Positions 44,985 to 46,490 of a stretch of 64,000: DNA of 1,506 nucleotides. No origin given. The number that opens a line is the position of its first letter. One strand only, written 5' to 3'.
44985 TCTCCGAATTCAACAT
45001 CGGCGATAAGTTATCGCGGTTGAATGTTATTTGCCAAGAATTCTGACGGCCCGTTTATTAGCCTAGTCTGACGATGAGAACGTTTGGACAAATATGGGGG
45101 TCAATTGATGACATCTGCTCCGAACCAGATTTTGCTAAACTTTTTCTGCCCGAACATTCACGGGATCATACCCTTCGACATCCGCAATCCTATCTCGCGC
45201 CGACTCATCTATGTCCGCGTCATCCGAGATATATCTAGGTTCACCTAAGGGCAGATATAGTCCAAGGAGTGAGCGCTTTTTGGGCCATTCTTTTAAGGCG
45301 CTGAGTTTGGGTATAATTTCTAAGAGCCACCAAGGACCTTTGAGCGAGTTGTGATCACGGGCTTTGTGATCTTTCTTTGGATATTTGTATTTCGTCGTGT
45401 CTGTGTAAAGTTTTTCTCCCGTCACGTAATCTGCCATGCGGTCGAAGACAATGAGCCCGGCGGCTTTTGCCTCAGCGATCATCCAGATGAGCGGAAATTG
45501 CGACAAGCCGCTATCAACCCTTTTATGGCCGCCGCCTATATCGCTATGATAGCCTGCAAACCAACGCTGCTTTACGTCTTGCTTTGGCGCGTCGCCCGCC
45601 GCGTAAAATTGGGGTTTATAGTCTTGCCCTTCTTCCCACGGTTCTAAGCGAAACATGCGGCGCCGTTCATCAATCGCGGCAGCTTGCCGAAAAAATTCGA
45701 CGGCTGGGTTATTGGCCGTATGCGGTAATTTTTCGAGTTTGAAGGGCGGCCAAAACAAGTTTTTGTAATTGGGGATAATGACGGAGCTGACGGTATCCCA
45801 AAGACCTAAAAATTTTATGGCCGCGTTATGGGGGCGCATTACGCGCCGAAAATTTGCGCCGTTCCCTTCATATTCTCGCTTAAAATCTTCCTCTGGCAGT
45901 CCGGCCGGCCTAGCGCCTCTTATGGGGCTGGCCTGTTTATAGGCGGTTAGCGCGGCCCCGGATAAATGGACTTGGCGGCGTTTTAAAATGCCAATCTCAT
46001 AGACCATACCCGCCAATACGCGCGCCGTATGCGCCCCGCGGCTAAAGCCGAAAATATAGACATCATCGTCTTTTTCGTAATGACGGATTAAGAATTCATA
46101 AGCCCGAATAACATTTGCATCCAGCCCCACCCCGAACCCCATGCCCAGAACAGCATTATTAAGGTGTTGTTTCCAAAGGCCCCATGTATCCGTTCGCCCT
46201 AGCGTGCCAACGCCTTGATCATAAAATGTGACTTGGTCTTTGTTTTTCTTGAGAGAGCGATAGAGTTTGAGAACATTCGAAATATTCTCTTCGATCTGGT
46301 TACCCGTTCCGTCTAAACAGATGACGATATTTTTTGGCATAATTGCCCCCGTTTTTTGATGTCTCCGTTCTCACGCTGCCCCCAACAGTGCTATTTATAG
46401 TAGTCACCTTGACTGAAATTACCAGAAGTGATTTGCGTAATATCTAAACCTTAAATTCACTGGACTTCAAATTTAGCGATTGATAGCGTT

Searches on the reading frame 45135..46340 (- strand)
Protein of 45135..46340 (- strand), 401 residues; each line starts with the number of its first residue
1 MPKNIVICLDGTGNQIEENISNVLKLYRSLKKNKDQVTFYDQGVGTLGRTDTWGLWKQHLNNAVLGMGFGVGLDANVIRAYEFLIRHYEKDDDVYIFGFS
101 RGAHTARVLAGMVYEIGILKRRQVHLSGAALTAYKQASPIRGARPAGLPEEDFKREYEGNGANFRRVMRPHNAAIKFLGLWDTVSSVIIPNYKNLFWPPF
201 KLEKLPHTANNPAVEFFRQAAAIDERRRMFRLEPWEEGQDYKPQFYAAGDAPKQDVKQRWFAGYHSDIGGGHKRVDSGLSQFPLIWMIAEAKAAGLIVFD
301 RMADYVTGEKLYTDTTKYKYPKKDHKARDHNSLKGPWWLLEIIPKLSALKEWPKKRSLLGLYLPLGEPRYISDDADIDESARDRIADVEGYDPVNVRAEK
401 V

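Call 15: search_protein_families(library=pfam, proteins=[window:45135-46340:-], max_evalue=0.001)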
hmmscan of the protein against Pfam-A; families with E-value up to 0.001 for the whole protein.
window:45135-46340:- (401 aa): 1 family
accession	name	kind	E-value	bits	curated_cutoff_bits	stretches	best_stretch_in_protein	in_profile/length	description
PF09994.14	T6SS_Tle1-like_cat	-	2.9e-77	260.3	27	1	3-290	1-287/287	T6SS, Phospholipase effector Tle1-like, catalytic domain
